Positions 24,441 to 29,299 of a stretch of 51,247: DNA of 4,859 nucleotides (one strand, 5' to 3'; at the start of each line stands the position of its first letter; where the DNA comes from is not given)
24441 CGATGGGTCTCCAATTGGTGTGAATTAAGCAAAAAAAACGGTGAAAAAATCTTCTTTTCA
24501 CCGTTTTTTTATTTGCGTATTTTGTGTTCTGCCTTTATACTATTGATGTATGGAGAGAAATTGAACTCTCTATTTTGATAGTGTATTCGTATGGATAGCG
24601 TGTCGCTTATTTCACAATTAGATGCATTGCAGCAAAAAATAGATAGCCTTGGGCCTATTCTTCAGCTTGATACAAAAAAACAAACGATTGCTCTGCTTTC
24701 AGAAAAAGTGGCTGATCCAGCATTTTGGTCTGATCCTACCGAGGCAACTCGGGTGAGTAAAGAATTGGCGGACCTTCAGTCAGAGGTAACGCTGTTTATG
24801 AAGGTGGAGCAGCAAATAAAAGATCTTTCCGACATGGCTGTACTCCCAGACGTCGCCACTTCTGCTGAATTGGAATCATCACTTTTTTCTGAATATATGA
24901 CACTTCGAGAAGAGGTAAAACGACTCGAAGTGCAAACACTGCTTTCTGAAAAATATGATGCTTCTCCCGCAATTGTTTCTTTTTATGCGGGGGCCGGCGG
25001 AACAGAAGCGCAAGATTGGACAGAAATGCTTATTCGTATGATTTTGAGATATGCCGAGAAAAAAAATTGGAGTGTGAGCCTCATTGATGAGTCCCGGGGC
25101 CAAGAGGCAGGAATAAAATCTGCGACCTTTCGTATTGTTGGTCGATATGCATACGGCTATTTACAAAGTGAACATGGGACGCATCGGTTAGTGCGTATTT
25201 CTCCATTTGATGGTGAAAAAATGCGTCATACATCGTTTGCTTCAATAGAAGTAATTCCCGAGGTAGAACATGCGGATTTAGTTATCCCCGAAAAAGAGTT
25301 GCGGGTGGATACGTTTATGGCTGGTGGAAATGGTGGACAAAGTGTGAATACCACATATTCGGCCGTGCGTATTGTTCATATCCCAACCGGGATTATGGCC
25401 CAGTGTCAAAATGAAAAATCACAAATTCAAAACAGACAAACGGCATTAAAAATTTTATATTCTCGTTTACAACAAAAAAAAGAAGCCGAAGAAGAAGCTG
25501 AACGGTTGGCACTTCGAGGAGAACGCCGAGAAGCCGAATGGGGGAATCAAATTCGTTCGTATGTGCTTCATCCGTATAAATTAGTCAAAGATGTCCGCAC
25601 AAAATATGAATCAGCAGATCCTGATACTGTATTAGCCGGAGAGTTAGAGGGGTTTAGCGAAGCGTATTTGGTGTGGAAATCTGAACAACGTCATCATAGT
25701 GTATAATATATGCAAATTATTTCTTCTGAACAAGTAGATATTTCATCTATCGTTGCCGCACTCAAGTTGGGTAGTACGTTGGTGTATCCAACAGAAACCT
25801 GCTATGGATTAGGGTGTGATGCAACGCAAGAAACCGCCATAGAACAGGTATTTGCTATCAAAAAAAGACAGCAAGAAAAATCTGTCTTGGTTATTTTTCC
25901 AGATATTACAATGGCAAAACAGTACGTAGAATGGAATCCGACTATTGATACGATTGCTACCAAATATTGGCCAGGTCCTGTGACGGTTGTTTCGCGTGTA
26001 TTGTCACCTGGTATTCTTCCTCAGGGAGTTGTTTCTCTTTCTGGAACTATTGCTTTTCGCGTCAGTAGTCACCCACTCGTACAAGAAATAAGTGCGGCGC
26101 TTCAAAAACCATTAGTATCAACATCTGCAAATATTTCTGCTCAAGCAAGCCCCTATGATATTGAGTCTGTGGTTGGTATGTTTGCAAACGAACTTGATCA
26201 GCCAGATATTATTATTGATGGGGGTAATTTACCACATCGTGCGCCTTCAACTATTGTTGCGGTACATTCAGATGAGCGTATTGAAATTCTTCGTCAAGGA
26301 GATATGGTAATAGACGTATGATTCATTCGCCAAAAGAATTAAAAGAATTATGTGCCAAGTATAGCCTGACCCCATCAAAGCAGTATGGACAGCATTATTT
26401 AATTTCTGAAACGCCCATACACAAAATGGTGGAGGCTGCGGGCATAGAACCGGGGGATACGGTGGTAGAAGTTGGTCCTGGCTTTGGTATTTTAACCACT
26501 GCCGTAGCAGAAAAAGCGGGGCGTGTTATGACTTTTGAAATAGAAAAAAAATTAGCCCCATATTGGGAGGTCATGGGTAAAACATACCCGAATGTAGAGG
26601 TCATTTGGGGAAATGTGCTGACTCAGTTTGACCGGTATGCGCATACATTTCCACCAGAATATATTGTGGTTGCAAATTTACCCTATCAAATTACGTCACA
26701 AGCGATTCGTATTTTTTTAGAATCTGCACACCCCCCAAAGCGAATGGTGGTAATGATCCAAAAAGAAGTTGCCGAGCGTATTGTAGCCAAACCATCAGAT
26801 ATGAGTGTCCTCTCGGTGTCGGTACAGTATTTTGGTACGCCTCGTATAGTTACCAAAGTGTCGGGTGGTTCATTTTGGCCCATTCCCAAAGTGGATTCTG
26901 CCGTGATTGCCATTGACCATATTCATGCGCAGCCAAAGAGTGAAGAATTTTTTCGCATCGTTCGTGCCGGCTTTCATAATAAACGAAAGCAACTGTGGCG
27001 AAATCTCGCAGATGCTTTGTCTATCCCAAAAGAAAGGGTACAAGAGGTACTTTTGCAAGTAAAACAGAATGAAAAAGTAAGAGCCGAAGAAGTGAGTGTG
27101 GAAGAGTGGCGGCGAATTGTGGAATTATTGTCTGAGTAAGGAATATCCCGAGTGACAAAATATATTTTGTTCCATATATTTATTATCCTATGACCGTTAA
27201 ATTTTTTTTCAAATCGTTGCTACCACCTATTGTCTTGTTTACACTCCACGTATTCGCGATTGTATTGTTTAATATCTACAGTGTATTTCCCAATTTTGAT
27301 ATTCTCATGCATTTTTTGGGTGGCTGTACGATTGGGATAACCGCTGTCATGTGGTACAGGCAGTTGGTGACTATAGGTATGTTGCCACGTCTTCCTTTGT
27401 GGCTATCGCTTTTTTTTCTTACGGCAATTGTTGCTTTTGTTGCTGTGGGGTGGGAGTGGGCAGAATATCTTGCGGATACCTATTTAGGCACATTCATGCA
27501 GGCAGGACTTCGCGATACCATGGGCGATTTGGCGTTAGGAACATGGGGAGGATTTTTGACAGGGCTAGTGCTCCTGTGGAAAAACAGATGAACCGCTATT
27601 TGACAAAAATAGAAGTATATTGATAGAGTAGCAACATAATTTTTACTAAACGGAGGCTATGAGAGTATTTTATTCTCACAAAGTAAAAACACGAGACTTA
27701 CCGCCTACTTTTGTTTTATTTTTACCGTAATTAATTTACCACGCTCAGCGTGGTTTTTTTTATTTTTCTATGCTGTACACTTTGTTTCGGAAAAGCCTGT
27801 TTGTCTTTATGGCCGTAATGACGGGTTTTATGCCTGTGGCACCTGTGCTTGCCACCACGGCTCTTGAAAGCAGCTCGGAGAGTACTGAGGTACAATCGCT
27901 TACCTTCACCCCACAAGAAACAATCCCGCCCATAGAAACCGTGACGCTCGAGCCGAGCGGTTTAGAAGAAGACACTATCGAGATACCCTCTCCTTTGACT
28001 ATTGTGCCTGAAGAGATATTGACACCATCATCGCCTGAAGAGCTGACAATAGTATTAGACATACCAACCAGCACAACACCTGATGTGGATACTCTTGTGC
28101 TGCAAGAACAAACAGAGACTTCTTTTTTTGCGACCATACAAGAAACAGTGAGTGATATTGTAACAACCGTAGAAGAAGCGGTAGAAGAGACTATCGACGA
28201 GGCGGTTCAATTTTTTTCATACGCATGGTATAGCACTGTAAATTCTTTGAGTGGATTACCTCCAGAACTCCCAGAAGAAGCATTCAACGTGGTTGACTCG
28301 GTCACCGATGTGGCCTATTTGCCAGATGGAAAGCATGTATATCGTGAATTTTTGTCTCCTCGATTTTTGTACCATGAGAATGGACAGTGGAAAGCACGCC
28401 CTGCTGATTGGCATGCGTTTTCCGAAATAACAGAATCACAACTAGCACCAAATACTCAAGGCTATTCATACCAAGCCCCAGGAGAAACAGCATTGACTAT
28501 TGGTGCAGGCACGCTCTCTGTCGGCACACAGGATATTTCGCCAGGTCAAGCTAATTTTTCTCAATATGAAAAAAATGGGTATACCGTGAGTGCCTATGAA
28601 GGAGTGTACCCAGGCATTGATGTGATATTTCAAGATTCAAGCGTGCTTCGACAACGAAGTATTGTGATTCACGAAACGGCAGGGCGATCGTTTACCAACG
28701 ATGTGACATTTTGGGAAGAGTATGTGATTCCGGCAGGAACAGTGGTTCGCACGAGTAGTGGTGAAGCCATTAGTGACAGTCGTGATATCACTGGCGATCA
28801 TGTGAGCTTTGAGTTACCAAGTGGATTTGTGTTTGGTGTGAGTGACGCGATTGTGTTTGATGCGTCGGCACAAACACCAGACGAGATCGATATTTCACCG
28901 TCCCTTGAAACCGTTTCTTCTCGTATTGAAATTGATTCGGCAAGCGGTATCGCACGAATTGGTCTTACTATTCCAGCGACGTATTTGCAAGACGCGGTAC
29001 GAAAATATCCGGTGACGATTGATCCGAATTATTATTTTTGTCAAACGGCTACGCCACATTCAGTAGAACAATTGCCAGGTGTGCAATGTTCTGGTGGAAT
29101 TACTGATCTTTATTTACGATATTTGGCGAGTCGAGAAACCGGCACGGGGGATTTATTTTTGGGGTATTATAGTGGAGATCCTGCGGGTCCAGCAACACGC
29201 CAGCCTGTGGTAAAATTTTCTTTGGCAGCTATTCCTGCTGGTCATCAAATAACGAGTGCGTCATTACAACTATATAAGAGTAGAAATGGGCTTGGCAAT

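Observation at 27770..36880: Sec-dependent (WapA-like) Rhs polymorphic toxin with GIY-YIG nuclease tip and abutting LRR immunity candidate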

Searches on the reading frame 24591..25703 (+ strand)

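Call 7: search_protein_families(library=pfam, proteins=[window:24591-25703:+], max_evalue=0.01)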
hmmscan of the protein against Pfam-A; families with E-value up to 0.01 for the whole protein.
window:24591-25703:+ (371 aa): 3 families
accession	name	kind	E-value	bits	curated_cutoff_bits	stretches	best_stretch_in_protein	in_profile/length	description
PF03462.23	PCRF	-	2.1e-52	178.2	24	1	30-219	2-194/194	PCRF domain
PF00472.26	RF-1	-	1.8e-36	125.1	35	1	228-336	3-116/116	RF-1 domain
PF16326.10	ABC_tran_CTD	-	0.00096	19.8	32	1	30-66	21-57/69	ABC transporter C-terminal domain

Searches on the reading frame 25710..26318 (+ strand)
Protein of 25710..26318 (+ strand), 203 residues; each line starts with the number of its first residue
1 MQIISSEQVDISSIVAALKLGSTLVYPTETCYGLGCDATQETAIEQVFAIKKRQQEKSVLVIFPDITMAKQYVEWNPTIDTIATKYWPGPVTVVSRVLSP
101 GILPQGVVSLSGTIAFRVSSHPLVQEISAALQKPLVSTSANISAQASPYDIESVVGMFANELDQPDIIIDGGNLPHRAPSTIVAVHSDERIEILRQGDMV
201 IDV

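Call 7: search_protein_families(library=pfam, proteins=[window:25710-26318:+], max_evalue=0.01)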
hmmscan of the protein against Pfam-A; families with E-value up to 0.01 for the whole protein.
window:25710-26318:+ (203 aa): 1 family
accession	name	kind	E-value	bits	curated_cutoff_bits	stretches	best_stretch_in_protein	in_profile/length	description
PF01300.24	Sua5_yciO_yrdC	-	9.1e-49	165.8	25.1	1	17-197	2-178/178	Telomere recombination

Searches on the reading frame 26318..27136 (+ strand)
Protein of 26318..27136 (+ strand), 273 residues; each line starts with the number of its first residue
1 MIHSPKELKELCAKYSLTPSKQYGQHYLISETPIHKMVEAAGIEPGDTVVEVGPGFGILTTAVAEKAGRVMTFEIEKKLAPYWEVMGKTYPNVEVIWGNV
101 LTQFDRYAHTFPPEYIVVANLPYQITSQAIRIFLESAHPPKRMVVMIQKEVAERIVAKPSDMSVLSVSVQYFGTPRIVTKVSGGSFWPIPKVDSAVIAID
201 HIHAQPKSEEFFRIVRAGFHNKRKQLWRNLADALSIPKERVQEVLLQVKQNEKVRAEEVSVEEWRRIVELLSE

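Call 7: search_protein_families(library=pfam, proteins=[window:26318-27136:+], max_evalue=0.01)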
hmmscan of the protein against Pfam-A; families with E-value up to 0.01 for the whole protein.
window:26318-27136:+ (273 aa): 1 family
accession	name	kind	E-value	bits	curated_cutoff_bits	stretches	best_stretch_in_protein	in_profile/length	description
PF00398.26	RrnaAD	-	7.3e-48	163.4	24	1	21-271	6-261/263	Ribosomal RNA adenine dimethylase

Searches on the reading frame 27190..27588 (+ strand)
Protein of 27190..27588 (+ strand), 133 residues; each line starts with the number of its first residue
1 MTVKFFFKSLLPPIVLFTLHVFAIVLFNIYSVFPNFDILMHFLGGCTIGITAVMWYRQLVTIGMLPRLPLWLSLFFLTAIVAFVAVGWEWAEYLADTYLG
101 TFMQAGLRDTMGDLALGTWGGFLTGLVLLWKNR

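Call 7: search_protein_families(library=pfam, proteins=[window:27190-27588:+], max_evalue=0.01)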
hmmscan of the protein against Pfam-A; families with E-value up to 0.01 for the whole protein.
window:27190-27588:+ (133 aa): 1 family
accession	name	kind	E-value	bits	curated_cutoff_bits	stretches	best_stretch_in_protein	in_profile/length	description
PF09997.14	DUF2238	-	0.006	16.9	26.4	1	35-100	58-116/140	Predicted membrane protein (DUF2238)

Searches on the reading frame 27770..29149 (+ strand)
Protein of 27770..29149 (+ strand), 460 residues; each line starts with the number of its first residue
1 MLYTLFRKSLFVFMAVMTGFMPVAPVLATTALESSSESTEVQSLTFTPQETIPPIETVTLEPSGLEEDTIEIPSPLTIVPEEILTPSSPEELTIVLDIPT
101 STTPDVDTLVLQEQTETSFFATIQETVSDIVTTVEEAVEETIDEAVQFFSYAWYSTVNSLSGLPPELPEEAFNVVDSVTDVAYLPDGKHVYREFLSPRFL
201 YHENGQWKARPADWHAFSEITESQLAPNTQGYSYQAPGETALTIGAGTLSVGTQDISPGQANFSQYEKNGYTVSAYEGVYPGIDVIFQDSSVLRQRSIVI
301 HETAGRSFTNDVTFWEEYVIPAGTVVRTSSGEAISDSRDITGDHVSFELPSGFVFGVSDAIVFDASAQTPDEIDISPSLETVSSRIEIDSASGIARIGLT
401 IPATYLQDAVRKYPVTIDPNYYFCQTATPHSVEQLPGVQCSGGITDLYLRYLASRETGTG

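Call 56: search_protein_families(library=pfam, proteins=[window:27770-29149:+], max_evalue=1)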
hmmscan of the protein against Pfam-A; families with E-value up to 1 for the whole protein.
window:27770-29149:+ (460 aa): 0 families
